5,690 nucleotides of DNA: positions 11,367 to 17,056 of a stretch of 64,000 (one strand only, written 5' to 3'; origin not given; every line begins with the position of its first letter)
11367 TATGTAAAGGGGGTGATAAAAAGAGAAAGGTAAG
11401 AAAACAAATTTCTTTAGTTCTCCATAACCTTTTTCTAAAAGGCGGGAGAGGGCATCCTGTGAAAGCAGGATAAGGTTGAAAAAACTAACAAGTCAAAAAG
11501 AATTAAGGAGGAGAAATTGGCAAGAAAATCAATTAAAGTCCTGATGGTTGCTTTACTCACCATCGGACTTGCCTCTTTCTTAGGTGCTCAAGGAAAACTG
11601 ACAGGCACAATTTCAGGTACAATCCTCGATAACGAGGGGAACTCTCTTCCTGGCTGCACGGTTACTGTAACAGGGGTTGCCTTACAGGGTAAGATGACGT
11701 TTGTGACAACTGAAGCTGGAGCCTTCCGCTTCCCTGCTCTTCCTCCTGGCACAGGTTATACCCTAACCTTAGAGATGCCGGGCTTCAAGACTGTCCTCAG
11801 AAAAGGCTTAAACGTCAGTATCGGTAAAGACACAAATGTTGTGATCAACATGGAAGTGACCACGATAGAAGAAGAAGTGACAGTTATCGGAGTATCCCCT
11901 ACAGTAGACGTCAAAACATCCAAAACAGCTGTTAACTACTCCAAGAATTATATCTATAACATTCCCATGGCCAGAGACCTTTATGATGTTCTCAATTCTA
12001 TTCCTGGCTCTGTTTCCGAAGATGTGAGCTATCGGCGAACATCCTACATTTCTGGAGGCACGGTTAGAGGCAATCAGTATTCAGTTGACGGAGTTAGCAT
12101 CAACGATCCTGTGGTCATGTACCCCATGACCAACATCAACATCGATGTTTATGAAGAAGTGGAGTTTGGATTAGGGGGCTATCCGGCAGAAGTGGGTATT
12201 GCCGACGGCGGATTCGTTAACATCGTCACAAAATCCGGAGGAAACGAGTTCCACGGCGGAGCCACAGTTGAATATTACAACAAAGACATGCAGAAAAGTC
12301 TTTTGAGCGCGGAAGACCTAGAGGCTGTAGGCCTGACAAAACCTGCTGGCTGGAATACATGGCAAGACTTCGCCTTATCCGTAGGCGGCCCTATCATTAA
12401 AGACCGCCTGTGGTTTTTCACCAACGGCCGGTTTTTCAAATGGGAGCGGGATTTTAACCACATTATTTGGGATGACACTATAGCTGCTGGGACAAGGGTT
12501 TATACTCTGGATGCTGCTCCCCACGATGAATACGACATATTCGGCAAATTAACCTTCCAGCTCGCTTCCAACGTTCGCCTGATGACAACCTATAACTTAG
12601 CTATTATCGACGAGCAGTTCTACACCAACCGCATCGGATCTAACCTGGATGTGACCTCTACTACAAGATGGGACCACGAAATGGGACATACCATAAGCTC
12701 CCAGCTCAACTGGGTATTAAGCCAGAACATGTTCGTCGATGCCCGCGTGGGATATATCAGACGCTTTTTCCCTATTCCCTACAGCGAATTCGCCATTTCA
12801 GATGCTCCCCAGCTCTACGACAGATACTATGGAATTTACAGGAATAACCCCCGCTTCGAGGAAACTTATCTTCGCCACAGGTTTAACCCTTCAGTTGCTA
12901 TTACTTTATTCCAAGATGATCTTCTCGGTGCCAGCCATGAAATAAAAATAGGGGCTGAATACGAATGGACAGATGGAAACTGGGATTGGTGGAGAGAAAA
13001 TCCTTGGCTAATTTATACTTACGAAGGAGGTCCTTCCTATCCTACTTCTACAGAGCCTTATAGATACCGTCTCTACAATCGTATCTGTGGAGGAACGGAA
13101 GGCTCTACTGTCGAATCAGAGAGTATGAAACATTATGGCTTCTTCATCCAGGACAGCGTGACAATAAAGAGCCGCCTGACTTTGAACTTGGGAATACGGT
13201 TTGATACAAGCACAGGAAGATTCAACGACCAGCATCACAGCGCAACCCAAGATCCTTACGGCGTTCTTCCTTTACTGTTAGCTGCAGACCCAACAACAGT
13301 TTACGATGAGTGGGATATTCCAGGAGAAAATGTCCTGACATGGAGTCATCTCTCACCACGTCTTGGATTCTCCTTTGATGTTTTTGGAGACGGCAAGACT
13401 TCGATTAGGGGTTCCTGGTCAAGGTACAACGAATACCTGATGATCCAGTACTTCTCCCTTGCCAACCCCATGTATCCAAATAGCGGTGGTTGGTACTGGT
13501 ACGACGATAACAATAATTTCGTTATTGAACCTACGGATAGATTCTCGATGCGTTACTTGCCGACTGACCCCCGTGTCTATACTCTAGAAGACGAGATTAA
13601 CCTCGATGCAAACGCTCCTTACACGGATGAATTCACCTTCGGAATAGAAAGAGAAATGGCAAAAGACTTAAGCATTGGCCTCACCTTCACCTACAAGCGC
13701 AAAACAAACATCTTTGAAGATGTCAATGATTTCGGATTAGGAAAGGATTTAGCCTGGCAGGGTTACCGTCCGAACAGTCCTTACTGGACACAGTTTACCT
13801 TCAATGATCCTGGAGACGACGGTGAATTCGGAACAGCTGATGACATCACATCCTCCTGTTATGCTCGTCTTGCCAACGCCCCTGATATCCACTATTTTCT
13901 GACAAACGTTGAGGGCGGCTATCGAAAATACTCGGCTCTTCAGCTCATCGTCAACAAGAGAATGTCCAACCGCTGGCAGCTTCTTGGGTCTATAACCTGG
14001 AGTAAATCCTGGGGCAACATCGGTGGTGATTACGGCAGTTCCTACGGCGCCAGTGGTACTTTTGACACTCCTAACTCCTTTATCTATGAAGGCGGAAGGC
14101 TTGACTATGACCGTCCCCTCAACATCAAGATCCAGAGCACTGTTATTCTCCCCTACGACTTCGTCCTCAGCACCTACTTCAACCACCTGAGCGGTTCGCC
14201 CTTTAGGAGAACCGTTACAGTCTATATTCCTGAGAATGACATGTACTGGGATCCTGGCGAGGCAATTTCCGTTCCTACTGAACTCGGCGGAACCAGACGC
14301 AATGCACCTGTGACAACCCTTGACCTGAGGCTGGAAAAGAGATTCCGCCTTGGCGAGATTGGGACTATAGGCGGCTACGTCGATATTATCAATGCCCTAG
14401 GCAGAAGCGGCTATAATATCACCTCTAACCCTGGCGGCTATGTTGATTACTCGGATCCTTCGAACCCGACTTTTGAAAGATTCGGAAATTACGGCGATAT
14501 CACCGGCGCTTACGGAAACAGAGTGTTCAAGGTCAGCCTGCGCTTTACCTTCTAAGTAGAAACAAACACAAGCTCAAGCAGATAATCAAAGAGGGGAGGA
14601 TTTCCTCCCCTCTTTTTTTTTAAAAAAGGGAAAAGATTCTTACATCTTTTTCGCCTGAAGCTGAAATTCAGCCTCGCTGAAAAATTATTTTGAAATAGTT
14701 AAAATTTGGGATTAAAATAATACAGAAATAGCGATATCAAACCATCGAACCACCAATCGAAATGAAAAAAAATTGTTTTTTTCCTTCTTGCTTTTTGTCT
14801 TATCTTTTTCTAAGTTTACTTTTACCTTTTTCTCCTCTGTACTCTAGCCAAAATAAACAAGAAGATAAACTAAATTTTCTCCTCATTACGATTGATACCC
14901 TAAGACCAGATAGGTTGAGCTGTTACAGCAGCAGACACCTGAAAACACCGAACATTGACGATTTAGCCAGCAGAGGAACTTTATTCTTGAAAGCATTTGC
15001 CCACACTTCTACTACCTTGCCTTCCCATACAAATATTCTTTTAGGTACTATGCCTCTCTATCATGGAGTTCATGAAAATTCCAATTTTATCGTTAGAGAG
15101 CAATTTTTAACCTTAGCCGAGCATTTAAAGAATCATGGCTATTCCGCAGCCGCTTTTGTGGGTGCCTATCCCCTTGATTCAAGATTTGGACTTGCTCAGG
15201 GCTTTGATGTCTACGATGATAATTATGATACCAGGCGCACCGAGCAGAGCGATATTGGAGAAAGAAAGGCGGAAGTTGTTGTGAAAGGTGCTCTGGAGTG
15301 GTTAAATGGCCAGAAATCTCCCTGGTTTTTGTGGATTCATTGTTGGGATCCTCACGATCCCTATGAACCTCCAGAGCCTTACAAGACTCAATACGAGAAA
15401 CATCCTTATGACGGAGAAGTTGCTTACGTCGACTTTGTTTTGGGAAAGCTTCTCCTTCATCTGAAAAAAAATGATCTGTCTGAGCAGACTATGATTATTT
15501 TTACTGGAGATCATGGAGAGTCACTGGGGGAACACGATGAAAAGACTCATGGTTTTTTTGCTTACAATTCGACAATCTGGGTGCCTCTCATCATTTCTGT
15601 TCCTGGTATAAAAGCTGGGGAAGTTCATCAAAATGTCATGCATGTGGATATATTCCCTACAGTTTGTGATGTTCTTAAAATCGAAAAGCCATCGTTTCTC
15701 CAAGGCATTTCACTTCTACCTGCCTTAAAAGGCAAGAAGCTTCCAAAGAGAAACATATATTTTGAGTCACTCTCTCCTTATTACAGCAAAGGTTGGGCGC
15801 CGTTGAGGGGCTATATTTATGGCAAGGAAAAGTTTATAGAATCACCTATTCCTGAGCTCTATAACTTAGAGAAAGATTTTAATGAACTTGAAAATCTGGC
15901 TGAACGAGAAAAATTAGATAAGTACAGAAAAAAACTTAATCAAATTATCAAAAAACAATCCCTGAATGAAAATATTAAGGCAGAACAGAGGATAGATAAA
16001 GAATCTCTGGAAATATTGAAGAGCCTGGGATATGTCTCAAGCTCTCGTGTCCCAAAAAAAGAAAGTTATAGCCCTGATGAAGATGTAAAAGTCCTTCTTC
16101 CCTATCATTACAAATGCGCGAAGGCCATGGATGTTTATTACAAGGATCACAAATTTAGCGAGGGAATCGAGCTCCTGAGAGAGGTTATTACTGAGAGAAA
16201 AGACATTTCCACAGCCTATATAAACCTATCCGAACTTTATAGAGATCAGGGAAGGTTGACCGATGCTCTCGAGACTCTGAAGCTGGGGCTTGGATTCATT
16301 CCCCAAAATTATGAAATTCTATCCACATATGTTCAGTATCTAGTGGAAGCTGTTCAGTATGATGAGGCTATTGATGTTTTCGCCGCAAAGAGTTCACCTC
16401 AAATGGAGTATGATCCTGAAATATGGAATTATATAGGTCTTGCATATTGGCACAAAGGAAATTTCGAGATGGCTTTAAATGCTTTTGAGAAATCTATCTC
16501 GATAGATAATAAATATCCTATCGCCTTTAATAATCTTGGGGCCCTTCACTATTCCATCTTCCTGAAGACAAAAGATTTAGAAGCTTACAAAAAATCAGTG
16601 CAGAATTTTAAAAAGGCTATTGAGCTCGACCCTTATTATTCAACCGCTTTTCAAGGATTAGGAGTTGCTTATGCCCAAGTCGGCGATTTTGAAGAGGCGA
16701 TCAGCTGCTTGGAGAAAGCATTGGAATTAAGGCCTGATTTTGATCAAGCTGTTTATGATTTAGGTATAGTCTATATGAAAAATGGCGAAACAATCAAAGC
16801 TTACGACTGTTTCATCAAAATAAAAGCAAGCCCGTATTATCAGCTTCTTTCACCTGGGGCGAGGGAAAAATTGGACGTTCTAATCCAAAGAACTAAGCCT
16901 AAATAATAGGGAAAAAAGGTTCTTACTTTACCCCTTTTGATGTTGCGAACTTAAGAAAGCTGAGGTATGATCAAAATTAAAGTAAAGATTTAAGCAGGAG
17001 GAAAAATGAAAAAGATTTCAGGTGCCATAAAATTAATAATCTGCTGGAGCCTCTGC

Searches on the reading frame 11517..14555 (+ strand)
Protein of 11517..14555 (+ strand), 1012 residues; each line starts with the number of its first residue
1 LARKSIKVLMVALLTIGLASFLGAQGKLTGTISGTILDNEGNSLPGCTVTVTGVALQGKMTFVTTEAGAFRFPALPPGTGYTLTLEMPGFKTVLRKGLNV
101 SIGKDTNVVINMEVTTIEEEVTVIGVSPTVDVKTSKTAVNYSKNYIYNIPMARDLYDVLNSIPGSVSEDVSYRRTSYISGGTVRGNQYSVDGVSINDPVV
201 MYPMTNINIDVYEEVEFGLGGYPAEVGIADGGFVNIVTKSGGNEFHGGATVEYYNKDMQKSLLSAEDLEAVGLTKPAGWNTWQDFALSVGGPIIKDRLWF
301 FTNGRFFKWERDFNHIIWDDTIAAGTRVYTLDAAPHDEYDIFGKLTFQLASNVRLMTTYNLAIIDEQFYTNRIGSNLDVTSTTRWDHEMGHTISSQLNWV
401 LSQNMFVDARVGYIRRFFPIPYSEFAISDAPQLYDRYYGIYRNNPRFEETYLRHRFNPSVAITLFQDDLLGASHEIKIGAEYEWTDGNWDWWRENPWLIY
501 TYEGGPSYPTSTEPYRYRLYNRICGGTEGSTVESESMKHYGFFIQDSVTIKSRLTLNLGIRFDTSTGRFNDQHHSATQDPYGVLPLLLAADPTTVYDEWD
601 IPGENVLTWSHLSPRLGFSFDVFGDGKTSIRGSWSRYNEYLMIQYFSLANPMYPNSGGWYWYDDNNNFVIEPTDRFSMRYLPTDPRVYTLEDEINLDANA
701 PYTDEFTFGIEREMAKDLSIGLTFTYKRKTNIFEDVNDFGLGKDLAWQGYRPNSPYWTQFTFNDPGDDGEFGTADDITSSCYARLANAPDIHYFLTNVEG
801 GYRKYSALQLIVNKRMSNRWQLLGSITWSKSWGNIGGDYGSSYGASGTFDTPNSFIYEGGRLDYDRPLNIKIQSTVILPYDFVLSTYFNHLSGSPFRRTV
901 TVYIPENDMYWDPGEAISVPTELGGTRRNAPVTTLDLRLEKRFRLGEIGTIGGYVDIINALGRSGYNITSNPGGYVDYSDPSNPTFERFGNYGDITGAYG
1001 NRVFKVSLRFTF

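Call 17: search_protein_families(library=pfam, proteins=[window:11517-14555:+])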
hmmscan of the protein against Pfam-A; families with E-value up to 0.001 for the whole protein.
window:11517-14555:+ (1012 aa): 2 families
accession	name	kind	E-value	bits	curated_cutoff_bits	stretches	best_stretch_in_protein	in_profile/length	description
PF25183.1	OMP_b-brl_4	-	8.5e-41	140.7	30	2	335-880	151-679/838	Outer membrane beta barrel domain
PF13620.12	CarboxypepD_reg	-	3.9e-16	59.6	32.3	1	31-112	1-81/82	Carboxypeptidase regulatory-like domain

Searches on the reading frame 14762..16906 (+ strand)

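Call 17: search_protein_families(library=pfam, proteins=[window:14762-16906:+])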
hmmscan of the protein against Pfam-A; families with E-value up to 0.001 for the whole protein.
window:14762-16906:+ (714 aa): 24 families
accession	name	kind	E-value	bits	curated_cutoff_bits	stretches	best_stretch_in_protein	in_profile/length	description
PF00884.28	Sulfatase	-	1.4e-42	146.5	25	1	38-306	2-300/301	Sulfatase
PF13414.12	TPR_11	-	2e-26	91.8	26.8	3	636-675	3-42/42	TPR repeat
PF00515.34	TPR_1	-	1.8e-25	88.1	27.8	2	629-660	3-34/34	Tetratricopeptide repeat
PF07719.23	TPR_2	-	3.8e-24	83.2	27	2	629-659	3-33/34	Tetratricopeptide repeat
PF13181.12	TPR_8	-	6.4e-22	76.3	25.7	2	629-659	3-33/34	Tetratricopeptide repeat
PF13424.12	TPR_12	-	2.6e-18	66.4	30.1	1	606-658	23-76/77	Tetratricopeptide repeat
PF14559.12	TPR_19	-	4.1e-17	62.7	25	1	640-680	4-44/68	Tetratricopeptide repeat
PF13431.12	TPR_17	-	1.1e-16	60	24.4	1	616-647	2-33/34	Tetratricopeptide repeat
PF13432.12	TPR_16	-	1.3e-16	61.1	32.7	1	633-676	3-46/65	Tetratricopeptide repeat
PF13176.12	TPR_7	-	4.1e-13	48.7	27.9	1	630-660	2-32/36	Tetratricopeptide repeat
PF13428.12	TPR_14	-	4.5e-13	48.9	23.5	1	631-668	5-42/44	Tetratricopeptide repeat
PF13374.12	TPR_10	-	1e-11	44.9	27.5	0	632-657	7-32/42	Tetratricopeptide repeat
PF16347.10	SGSH_C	-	1.2e-11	45.5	29.3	1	266-399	10-151/154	N-sulphoglucosamine sulphohydrolase, C-terminal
PF01663.27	Phosphodiest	-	7.4e-10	39.4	23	1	40-107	2-66/342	Type I phosphodiesterase / nucleotide pyrophosphatase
PF23914.1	TPR_CcmH_CycH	-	1.9e-08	34.7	42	1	551-662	49-156/158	Cytochrome c-type biogenesis protein H TPR domain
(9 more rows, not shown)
